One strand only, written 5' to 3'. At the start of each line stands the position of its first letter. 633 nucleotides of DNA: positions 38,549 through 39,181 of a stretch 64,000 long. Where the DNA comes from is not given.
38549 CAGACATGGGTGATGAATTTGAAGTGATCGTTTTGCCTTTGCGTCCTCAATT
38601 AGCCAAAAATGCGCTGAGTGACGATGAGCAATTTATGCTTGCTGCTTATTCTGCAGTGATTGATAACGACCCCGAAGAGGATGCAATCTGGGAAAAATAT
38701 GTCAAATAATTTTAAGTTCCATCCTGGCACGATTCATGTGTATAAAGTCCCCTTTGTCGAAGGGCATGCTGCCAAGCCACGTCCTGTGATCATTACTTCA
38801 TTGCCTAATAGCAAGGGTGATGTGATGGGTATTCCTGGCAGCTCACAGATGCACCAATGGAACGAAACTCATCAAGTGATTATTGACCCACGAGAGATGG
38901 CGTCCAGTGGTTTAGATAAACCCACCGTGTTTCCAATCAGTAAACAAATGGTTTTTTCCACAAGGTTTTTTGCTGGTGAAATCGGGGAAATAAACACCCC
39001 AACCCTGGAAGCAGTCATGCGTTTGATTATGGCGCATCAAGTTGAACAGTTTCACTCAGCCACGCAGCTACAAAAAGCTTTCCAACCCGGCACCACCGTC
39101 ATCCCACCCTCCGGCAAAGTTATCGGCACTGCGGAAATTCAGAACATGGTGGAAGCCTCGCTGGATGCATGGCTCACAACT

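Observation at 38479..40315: PemK/MazF-type toxin domain fused in frame to the sugar dehydrase RfbH, with its own upstream antitoxin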

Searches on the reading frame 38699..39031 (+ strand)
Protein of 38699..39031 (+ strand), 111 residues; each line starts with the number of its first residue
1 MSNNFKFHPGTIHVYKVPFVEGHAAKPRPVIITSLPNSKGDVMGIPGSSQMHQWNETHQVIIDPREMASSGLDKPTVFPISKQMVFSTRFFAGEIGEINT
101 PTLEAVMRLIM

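Call 3: search_protein_families(library=pfam, proteins=[window:38699-39016:+], max_evalue=0.1)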
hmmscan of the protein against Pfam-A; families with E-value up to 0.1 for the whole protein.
window:38699-39016:+ (106 aa): 0 families

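Call 4: search_protein_families(library=ncbifam, proteins=[window:38699-39016:+], max_evalue=0.1)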
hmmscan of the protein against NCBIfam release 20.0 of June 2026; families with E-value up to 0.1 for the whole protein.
window:38699-39016:+ (106 aa): 0 families

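Call 7: find_homologous_proteins(query=window:38699-39031:+, max_evalue=0.001)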
Query window:38699-39031:+ (111 aa): 11 proteins with E <= 0.001 among 11 candidates.
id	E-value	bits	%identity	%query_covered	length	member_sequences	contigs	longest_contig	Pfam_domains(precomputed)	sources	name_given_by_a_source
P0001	7.1e-44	166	66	100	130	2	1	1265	-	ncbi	ncbi:MAG: lipopolysaccharide biosynthesis protein RfbH, partial [Gallionellales bacterium CG17_big_f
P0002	9.7e-39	150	66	93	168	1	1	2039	-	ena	-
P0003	3.2e-35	138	62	95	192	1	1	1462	-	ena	-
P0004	1.0e-33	134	65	86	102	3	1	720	PF02452.24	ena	-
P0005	1.3e-32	130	56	93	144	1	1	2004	-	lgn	-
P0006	1.5e-30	123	54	93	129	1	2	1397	PF02452.24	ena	-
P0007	2.1e-28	116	54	92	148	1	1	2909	-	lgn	-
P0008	1.5e-27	114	52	91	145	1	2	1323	PF02452.24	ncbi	-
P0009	2.5e-24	103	58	75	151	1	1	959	-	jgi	jgi:hypothetical protein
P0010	2.1e-18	84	62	55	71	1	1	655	-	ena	-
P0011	4.8e-15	73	40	89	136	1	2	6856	PF02452.24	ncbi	-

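Call 8: search_protein_families(library=padloc, proteins=[window:38699-39031:+], max_evalue=1)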
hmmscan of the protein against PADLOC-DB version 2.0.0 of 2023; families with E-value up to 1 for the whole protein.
window:38699-39031:+ (111 aa): 0 families

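Call 11: find_encoding_contigs(protein=P0011, flank=7000, max_places=4)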
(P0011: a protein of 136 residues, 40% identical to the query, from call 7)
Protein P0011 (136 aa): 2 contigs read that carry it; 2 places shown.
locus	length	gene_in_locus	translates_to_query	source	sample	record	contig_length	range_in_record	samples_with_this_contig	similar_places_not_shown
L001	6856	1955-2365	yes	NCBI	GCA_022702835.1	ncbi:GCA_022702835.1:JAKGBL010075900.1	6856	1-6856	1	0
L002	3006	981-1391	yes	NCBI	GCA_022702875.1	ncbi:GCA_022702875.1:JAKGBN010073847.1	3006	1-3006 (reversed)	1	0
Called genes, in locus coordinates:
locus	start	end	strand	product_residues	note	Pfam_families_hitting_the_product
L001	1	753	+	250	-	?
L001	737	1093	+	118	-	PF00534:Glycos_transf_1, PF13692:Glyco_trans_1_4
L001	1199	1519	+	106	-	PF01370:Epimerase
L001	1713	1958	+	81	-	-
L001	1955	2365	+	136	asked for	PF02452:PemK_toxin (weak)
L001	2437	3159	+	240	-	PF01041:DegT_DnrJ_EryC1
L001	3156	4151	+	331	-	PF00535:Glycos_transf_2, PF13641:Glyco_tranf_2_3 (weak)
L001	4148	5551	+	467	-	-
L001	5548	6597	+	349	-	-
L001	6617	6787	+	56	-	-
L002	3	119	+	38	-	?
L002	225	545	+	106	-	PF01370:Epimerase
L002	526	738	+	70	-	-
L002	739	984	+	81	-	-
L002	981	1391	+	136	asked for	PF02452:PemK_toxin (weak)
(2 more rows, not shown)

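Call 19: search_solved_structures(query=A2, max_evalue=10, show_alignments=3)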
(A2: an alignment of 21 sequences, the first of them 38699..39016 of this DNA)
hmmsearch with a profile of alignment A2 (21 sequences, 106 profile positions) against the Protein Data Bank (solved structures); distinct sequences matched with E-value up to 10: 2.
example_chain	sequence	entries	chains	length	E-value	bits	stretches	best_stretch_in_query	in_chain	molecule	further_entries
4yhc_A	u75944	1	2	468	0.31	14.5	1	34-64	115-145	Sterol regulatory element-binding protein cleavage-activating protein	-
5grs_A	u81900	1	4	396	0.84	13.1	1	35-64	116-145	Sterol regulatory element-binding protein cleavage-activating protein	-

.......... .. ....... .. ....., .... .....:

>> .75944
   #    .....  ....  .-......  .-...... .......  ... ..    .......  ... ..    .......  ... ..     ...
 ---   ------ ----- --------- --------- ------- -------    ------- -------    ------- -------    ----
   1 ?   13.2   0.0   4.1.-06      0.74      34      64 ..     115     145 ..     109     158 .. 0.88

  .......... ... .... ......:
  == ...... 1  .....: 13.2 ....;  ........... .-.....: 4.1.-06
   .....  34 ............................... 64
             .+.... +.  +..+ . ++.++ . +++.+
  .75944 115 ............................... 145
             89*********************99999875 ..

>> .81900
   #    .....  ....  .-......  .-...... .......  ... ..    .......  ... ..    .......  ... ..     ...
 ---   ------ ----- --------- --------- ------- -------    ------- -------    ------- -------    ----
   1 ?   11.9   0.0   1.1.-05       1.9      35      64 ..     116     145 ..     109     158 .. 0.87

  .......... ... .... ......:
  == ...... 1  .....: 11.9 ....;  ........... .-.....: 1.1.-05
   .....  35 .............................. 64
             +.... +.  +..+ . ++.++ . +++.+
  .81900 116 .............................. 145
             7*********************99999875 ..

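Call 20: search_protein_families(library=pfam, alignment_id=A2, max_evalue=1)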
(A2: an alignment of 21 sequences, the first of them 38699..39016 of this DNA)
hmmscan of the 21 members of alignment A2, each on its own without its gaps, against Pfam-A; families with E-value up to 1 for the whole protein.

A. member 1, window:38699-39016:+ (106 aa): 0 families

B. families by the number of members that match (of 21 scanned): 4 families
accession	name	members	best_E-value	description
PF02452.23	PemK_toxin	14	4.1e-07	PemK-like, MazF-like toxin of type II toxin-antitoxin system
PF18006.6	SepRS_C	4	0.1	O-phosphoseryl-tRNA synthetase C-terminal domain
PF23603.1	Ubiquitin_TPR1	1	0.046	Telomere repeat-binding protein 1-like, ubiquitin-like domain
PF15911.12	Beta-prop_WDR19_2nd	1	0.27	WDR19 second beta-propeller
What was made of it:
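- On PemK/MazF toxin family (PF02452): Fourteen of 21 close family members match at E <= 1, best 4.1e-7 (call 20).
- Checked: However, 14 of 21 family members hit PF02452 PemK at E <= 1, best 4e-7 (call 20).
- The window's own N-domain gets no PF02452 hit (calls 3, 20), and a profile search of PDB sequences finds no MazF (call 19).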

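Call 46: search_protein_representatives(alignment_id=A6)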
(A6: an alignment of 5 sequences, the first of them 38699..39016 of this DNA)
Query: 5 sequences, 129 profile positions. Proteins with E-value up to 0.001 (for the whole library): 212; up to 1e-10: 22; up to 1e-30: 6. The best 150 are listed.
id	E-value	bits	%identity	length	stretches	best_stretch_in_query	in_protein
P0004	1.3e-51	190.2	-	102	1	1-102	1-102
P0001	4.8e-49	181.9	-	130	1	3-127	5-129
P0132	4.0e-44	165.9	-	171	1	1-129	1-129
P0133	4.3e-39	149.7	-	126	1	4-124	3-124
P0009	2.3e-32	127.9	-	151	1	4-91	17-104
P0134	2.5e-31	124.6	-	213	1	5-115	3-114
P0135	8.6e-30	119.6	-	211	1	8-125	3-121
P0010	1.0e-28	116.1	-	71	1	2-67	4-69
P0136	7.7e-28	113.3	-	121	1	4-118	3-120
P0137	9.4e-28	113.0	-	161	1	23-127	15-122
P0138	2.1e-27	111.9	-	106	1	2-80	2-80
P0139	2.2e-25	105.3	-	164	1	4-125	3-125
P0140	2.2e-17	79.5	-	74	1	12-74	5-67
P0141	4.0e-17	78.6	-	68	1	7-70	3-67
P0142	4.3e-16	75.3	-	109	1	5-96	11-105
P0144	3.8e-15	72.2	-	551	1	4-124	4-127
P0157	2.1e-07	47.2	-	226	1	2-129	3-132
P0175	2.9e-06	43.5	-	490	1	7-123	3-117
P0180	3.6e-06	43.2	-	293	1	4-124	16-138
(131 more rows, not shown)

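Call 78: search_protein_families(library=ncbifam, proteins=[P0144, P0157, P0180, P0175, P0135], max_evalue=1e-10)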
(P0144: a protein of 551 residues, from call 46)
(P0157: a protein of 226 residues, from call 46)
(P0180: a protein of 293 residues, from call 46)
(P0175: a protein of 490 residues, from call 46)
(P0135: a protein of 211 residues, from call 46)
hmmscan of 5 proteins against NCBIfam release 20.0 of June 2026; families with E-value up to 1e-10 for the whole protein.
P0144 (551 aa): 7 families
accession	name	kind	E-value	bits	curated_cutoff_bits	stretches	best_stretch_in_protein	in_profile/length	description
NF011936.0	PRK15407.1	equivalog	3.8e-218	724.5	423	1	109-547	10-438/440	lipopolysaccharide biosynthesis protein RfbH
TIGR03588.1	PseC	equivalog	1.4e-56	192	423.5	1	148-542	11-377/380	UDP-4-amino-4,6-dideoxy-N-acetyl-beta-L-altrosamine transaminase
TIGR04181.1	NHT_00031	hypoth_equivalog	5.1e-52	176.9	420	2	147-351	9-215/359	LegC family aminotransferase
NF008658.2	PRK11658.1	equivalog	5.5e-43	147.1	631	1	139-546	5-378/379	UDP-4-amino-4-deoxy-L-arabinose aminotransferase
NF008687.0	PRK11706.1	equivalog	6.5e-39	133.7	375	1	165-544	29-373/375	dTDP-4-amino-4,6-dideoxygalactose transaminase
TIGR02379.1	ECA_wecE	subfamily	3.4e-33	114.9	434.85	1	164-543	28-373/376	dTDP-4-amino-4,6-dideoxy-D-glucose transaminase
TIGR04427.1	PLP_DesI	equivalog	1.2e-28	100.4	650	1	157-362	40-230/390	dTDP-4-dehydro-6-deoxyglucose aminotransferase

P0157 (226 aa): 1 family
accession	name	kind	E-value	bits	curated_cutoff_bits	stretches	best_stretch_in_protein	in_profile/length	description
NF011936.0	PRK15407.1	equivalog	2.5e-41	141.8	423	1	107-224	8-125/440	lipopolysaccharide biosynthesis protein RfbH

P0180 (293 aa): 2 families
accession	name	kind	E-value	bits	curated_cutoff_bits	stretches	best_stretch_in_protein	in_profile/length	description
NF011936.0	PRK15407.1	equivalog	2.5e-51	174.7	423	1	134-277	14-158/440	lipopolysaccharide biosynthesis protein RfbH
TIGR03588.1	PseC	equivalog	8.1e-16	57.9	423.5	1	155-277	2-115/380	UDP-4-amino-4,6-dideoxy-N-acetyl-beta-L-altrosamine transaminase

P0175 (490 aa): 6 families
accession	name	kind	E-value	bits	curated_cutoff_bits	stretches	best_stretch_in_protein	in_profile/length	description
NF011936.0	PRK15407.1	equivalog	1.1e-86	291.3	423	1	148-390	37-231/440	lipopolysaccharide biosynthesis protein RfbH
TIGR03588.1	PseC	equivalog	1.3e-25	90.1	423.5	1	149-317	3-165/380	UDP-4-amino-4,6-dideoxy-N-acetyl-beta-L-altrosamine transaminase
NF008687.0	PRK11706.1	equivalog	9.1e-18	64.2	375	1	185-317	40-162/375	dTDP-4-amino-4,6-dideoxygalactose transaminase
NF008658.2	PRK11658.1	equivalog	1.6e-17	63.2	631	1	151-317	8-164/379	UDP-4-amino-4-deoxy-L-arabinose aminotransferase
TIGR04181.1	NHT_00031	hypoth_equivalog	1e-16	60.8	420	1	173-317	27-177/359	LegC family aminotransferase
TIGR02379.1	ECA_wecE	subfamily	5.2e-14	51.8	434.85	1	189-317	44-162/376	dTDP-4-amino-4,6-dideoxy-D-glucose transaminase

P0135 (211 aa): 1 family
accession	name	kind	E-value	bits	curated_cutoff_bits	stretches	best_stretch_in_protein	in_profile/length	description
NF011936.0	PRK15407.1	equivalog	1.9e-30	105.9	423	1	111-201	19-106/440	lipopolysaccharide biosynthesis protein RfbH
